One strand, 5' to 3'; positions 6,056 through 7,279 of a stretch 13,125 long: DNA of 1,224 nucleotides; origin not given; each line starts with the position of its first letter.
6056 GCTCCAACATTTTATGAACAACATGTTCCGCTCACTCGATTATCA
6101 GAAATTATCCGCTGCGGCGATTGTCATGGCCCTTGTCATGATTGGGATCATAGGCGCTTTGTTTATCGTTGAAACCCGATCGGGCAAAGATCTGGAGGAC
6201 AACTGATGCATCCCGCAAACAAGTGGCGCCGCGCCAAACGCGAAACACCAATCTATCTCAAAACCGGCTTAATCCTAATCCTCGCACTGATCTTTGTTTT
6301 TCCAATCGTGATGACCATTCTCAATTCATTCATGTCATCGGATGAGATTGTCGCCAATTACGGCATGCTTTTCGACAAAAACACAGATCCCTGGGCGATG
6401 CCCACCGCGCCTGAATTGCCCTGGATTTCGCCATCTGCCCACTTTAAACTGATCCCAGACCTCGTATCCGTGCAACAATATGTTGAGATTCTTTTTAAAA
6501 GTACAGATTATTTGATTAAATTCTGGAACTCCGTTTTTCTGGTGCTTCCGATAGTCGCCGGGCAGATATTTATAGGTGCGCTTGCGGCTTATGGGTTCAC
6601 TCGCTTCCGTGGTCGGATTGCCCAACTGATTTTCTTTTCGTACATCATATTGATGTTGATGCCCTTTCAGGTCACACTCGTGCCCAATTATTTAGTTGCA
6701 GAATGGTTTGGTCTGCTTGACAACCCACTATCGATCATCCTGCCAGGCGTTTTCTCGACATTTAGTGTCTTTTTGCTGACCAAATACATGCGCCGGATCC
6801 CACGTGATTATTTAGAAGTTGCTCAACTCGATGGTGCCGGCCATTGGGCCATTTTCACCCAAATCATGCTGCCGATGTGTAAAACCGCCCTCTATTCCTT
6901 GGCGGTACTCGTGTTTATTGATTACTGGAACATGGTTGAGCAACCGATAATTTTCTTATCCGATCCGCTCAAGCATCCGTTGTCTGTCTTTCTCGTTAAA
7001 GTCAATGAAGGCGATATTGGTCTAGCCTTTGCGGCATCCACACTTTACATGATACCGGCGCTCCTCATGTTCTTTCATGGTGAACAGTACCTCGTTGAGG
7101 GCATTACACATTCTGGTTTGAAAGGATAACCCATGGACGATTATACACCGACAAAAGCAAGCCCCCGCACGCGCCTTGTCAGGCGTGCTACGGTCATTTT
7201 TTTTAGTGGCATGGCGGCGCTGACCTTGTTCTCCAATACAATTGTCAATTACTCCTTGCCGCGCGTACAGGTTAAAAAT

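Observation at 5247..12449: Hybrid five-gene operon: sugar-importer permeases and SBP interleaved with a tripartite-efflux-style MFP and MacB-like protein, with no ATPase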

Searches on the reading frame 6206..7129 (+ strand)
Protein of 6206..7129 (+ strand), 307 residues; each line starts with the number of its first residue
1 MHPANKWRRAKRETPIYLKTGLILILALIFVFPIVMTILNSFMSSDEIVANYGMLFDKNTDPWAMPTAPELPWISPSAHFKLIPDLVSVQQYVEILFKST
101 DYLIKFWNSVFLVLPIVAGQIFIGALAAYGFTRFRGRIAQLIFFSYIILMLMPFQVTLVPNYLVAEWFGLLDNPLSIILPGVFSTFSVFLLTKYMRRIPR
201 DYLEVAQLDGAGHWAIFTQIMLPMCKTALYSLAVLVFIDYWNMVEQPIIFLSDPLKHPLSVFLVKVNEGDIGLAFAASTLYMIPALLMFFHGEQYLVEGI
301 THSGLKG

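Call 3: search_protein_families(library=pfam, proteins=[window:6206-7129:+], max_evalue=0.01)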
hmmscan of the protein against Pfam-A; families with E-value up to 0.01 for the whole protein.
window:6206-7129:+ (307 aa): 1 family
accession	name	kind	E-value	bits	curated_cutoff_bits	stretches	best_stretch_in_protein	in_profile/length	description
PF00528.27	BPD_transp_1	-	3.4e-14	53.4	26.4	1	121-287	2-169/184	Binding-protein-dependent transport system inner membrane component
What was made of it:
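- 6206..7129 (+): permG: CUT1-type ABC importer permease (MalG/UgpE-like), 307 aa. PF00528 at 53.4 bits (call 3).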

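Call 7: search_protein_families(library=ncbifam, proteins=[window:6206-7129:+], max_evalue=0.01)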
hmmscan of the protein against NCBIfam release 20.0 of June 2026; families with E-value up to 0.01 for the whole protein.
window:6206-7129:+ (307 aa): 10 families
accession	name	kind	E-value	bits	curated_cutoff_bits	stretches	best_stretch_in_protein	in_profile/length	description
NF040932.1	ABC_arch_GlcU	equivalog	2.2e-22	80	340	1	87-304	46-268/272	glucose ABC transporter permease GlcU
NF008210.0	PRK10973.1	equivalog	1.1e-19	71.2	297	1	98-301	69-277/281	sn-glycerol-3-phosphate ABC transporter permease UgpE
NF008231.0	PRK10998.1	equivalog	1.4e-12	47.8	261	1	77-307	56-296/296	maltose ABC transporter permease MalG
TIGR01581.1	Mo_ABC_porter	hypoth_equivalog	7.5e-08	32.1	210.3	1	150-240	79-171/225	ABC transporter permease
NF011624.0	PRK15050.1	equivalog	2.3e-06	26.9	247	1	190-238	179-227/297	2-aminoethylphosphonate ABC transporter permease subunit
TIGR03262.1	PhnU2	equivalog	8.2e-06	24.7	593.25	1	185-288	422-525/546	putative 2-aminoethylphosphonate ABC transporter permease subunit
NF040733.1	ABC_perm_U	equivalog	3.9e-05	23.3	295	1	163-225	111-173/251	ABC transporter permease subunit SaoP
NF040931.1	ABC_arch_GlcT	equivalog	0.00011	22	360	1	187-267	158-238/278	glucose ABC transporter permease GlcT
TIGR02141.1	modB_ABC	equivalog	0.0003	20.5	182.6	1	178-237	84-145/208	molybdate ABC transporter permease subunit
NF007047.0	PRK09500.1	equivalog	0.0026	17.4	326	1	92-237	46-193/257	spermidine/putrescine ABC transporter permease PotC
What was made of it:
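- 6206..7129 (+): Matches GlcU, UgpE and MalG (call 7).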

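Call 71: find_related_loci(query=A6, collection=metagenome_contigs, flank=8000)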
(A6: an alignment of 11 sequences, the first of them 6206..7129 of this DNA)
Query A6 (307 aa) in metagenome_contigs; peptide patterns used: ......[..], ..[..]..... (x = any residue, [..] = any of these).
600 stretches matched a pattern (row limit reached: there are more); 588 encode a relative of the query (tblastn E <= 1e-3); the best 80 are kept; 80 distinct loci.
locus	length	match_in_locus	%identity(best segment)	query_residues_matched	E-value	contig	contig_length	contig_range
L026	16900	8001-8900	87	8-307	0e+0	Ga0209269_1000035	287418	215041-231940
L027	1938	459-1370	56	1-306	2e-122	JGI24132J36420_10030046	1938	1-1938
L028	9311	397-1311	58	5-307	3e-114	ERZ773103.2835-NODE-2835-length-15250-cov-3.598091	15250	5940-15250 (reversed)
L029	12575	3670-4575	57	6-306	5e-114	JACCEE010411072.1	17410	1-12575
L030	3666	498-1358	60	24-307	4e-116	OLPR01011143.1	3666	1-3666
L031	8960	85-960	56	21-307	5e-113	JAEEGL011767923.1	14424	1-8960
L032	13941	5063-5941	59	9-307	9e-113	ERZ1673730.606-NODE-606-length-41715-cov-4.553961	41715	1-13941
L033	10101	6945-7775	59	25-307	1e-112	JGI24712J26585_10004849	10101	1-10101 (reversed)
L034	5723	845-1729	57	8-307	8e-113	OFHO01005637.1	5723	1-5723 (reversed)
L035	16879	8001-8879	58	9-307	2e-112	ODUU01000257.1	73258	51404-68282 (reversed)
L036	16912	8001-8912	57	9-307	2e-112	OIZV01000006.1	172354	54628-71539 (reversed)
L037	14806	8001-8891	57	5-307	3e-112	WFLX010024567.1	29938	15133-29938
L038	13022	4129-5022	57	6-307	3e-112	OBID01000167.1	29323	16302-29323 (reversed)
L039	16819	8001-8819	62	29-307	5e-112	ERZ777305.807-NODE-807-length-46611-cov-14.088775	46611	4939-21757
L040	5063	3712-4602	57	5-307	1e-112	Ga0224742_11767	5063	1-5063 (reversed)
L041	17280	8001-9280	55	6-303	6e-112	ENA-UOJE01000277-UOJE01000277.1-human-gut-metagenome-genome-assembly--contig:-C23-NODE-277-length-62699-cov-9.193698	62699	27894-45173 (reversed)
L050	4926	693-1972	54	6-303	5e-111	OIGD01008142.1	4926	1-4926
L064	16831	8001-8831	59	22-307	5e-110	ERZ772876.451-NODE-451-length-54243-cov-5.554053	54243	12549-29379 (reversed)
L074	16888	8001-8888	56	9-307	7e-110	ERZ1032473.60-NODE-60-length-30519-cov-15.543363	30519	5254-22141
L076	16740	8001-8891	55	5-307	1e-109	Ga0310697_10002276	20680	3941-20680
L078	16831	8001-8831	58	22-307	3e-109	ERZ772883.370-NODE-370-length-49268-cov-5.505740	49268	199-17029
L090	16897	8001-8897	56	6-307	7e-109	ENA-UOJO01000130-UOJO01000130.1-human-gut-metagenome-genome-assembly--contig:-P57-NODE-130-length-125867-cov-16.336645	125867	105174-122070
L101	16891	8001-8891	56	8-307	9e-109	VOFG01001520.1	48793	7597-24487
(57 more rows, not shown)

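Call 77: search_protein_families(library=pfam, proteins=[L050:4282-4926:+, L041:10791-12191:+, L074:12952-13668:+, L074:13430-15259:+, L078:11967-14882:+, L090:12500-13375:+, L090:13258-14961:+, L101:13044-13625:+, L076:14126-14890:+], max_evalue=0.001)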
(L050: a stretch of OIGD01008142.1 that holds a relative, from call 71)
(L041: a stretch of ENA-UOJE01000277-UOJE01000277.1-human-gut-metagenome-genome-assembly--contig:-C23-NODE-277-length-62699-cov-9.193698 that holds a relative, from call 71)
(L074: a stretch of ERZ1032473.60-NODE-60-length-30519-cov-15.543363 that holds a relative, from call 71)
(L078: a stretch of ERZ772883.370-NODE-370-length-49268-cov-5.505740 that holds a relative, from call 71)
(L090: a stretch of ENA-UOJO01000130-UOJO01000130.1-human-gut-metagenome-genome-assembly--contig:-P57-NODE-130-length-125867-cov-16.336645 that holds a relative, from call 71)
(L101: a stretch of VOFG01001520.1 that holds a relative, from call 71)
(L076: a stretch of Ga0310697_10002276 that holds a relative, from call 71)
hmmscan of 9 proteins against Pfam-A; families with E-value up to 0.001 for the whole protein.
L050:4282-4926:+ (215 aa): 1 family
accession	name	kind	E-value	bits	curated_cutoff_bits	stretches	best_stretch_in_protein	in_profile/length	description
PF00005.33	ABC_tran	-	1.4e-12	48.9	25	1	20-65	1-46/137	ABC transporter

L041:10791-12191:+ (466 aa): 1 family
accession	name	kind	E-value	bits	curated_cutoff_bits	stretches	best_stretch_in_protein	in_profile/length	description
PF12704.14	MacB_PCD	-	1.3e-13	52.2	27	1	83-223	54-182/207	MacB-like periplasmic core domain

L074:12952-13668:+ (238 aa): 2 families
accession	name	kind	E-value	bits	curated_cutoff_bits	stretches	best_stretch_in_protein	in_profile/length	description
PF00005.33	ABC_tran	-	5.2e-26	92.3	25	1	18-160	2-136/137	ABC transporter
PF13304.12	AAA_21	-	1.9e-13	51.6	27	1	124-190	229-298/304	AAA domain, putative AbiEii toxin, Type IV TA system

L074:13430-15259:+ (609 aa): 1 family
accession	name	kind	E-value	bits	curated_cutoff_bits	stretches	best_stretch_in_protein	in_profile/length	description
PF16949.11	ABC_tran_2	-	1.7e-09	37.6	25.7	1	434-534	357-458/542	Putative ATP-binding cassette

L078:11967-14882:+ (971 aa): 4 families
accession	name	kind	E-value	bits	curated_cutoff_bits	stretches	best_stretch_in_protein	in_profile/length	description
PF00005.33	ABC_tran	-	9.1e-37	127.2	25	1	21-169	1-136/137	ABC transporter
PF02687.27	FtsX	-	2e-17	63.8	25.5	1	844-964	2-120/120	FtsX-like permease C-terminal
PF02463.25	SMC_N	-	0.0001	22.3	40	1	30-203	23-202/220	RecF/RecN/SMC N terminal domain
PF13304.12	AAA_21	-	0.00017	22.2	27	0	147-202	242-302/304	AAA domain, putative AbiEii toxin, Type IV TA system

L090:12500-13375:+ (291 aa): 2 families
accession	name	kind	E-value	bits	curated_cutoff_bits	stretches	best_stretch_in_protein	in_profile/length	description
PF00005.33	ABC_tran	-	1.9e-27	97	25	1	73-215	2-136/137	ABC transporter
PF13304.12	AAA_21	-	1.9e-13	51.6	27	1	171-245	221-298/304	AAA domain, putative AbiEii toxin, Type IV TA system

L090:13258-14961:+ (567 aa): 1 family
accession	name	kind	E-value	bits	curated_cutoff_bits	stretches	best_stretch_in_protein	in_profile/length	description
PF16949.11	ABC_tran_2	-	8.8e-09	35.2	25.7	1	73-455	14-418/542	Putative ATP-binding cassette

L101:13044-13625:+ (193 aa): 2 families
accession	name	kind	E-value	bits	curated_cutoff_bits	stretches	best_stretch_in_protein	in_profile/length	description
PF00005.33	ABC_tran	-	2.9e-26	93.2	25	1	2-144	2-136/137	ABC transporter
PF13304.12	AAA_21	-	3.1e-13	50.9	27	1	108-174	229-298/304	AAA domain, putative AbiEii toxin, Type IV TA system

L076:14126-14890:+ (254 aa): 2 families
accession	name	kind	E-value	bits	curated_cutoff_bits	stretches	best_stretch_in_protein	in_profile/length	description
PF00005.33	ABC_tran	-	1.2e-36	126.8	25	1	18-174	1-137/137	ABC transporter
PF13304.12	AAA_21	-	4.1e-05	24.2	27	0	30-63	1-26/304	AAA domain, putative AbiEii toxin, Type IV TA system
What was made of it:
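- On MacB / type VII ABC transporter permease: Among the 56 metagenomic modules with complete downstream sequence, one has a MacB-type fused gene next door (L078, call 77).
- ABC exporter genes lie next to some of these modules (L078 and L074/75/90/101, call 77). One of 56 modules has a fused ABC_tran-FtsX gene 340 nt downstream (L078, call 77).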

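Call 90: search_protein_families(library=pfam, proteins=[L074:1802-2506:+, L074:2499-3830:+, L076:3720-4418:-, L076:2411-3727:-, L078:3608-4297:-, L078:2284-3615:-, L064:3037-3897:-, L064:1674-3044:-, L041:3064-3762:+, L041:3816-4859:+], max_evalue=0.0001)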
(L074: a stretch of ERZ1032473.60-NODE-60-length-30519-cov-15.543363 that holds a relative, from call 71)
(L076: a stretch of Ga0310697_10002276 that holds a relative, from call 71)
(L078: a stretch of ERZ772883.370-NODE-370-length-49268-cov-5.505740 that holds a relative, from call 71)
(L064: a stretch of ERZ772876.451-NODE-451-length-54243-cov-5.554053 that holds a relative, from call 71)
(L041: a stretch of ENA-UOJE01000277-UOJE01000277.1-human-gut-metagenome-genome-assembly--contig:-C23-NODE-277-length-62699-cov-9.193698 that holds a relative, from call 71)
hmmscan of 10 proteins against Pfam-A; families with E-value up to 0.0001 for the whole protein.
L074:1802-2506:+ (234 aa): 2 families
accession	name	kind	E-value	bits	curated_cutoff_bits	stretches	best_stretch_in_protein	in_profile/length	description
PF00072.30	Response_reg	-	4e-32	111.1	30.2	1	11-120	1-110/111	Response regulator receiver domain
PF00486.34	Trans_reg_C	-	6.6e-27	93.8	26.2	1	156-232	1-76/77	Transcriptional regulatory protein, C terminal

L074:2499-3830:+ (443 aa): 3 families
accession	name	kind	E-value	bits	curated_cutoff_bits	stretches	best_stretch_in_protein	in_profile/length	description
PF00512.31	HisKA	-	3.9e-14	52.9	26.9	1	234-295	2-61/66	His Kinase A (phospho-acceptor) domain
PF00672.30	HAMP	-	8.1e-09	36.1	25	1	171-220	2-51/53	HAMP domain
PF02518.31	HATPase_c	-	1.5e-05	25.8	26.4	0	350-437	4-109/111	Histidine kinase-, DNA gyrase B-, and HSP90-like ATPase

L076:3720-4418:- (232 aa): 2 families
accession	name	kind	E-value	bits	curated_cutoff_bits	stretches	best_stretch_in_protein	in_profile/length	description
PF00072.30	Response_reg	-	3.9e-29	101.5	30.2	1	10-118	1-110/111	Response regulator receiver domain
PF00486.34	Trans_reg_C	-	3.8e-24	85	26.2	1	154-230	1-76/77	Transcriptional regulatory protein, C terminal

L076:2411-3727:- (438 aa): 3 families
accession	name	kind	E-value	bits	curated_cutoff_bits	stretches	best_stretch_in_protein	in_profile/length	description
PF00512.31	HisKA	-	2.8e-09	37.3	26.9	1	231-288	2-58/66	His Kinase A (phospho-acceptor) domain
PF00672.30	HAMP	-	4.8e-08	33.6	25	1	167-217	1-51/53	HAMP domain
PF02518.31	HATPase_c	-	3.8e-05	24.5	26.4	0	344-433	2-109/111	Histidine kinase-, DNA gyrase B-, and HSP90-like ATPase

L078:3608-4297:- (229 aa): 2 families
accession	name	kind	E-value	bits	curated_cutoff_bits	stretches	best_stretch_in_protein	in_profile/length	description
PF00072.30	Response_reg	-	2.2e-27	95.8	30.2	1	7-115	1-110/111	Response regulator receiver domain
PF00486.34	Trans_reg_C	-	1.4e-24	86.4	26.2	1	151-227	1-76/77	Transcriptional regulatory protein, C terminal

L078:2284-3615:- (443 aa): 2 families
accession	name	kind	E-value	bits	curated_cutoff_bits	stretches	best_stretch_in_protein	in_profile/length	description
PF00512.31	HisKA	-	1.3e-09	38.4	26.9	1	234-292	2-58/66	His Kinase A (phospho-acceptor) domain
PF00672.30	HAMP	-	6.1e-07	30.1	25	1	170-219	1-50/53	HAMP domain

L064:3037-3897:- (286 aa): 2 families
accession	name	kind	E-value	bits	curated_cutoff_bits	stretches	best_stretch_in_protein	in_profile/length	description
PF00072.30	Response_reg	-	6.3e-31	107.3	30.2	1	64-172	1-110/111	Response regulator receiver domain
PF00486.34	Trans_reg_C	-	4.2e-24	84.9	26.2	1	208-284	1-76/77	Transcriptional regulatory protein, C terminal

L064:1674-3044:- (456 aa): 2 families
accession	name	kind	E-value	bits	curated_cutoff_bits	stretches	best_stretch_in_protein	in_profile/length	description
PF00512.31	HisKA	-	2.5e-11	43.9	26.9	1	243-300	2-57/66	His Kinase A (phospho-acceptor) domain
PF00672.30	HAMP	-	1e-08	35.8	25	1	179-228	1-50/53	HAMP domain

L041:3064-3762:+ (232 aa): 1 family
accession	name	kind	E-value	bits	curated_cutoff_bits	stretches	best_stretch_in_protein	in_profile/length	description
PF00849.27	PseudoU_synth_2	-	1.6e-30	106.7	26.8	1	17-167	2-152/152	RNA pseudouridylate synthase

L041:3816-4859:+ (347 aa): 1 family
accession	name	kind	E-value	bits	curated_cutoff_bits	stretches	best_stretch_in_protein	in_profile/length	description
PF01594.21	AI-2E_transport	-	4.8e-28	98.7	34.3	1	17-331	6-319/327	AI-2E family transporter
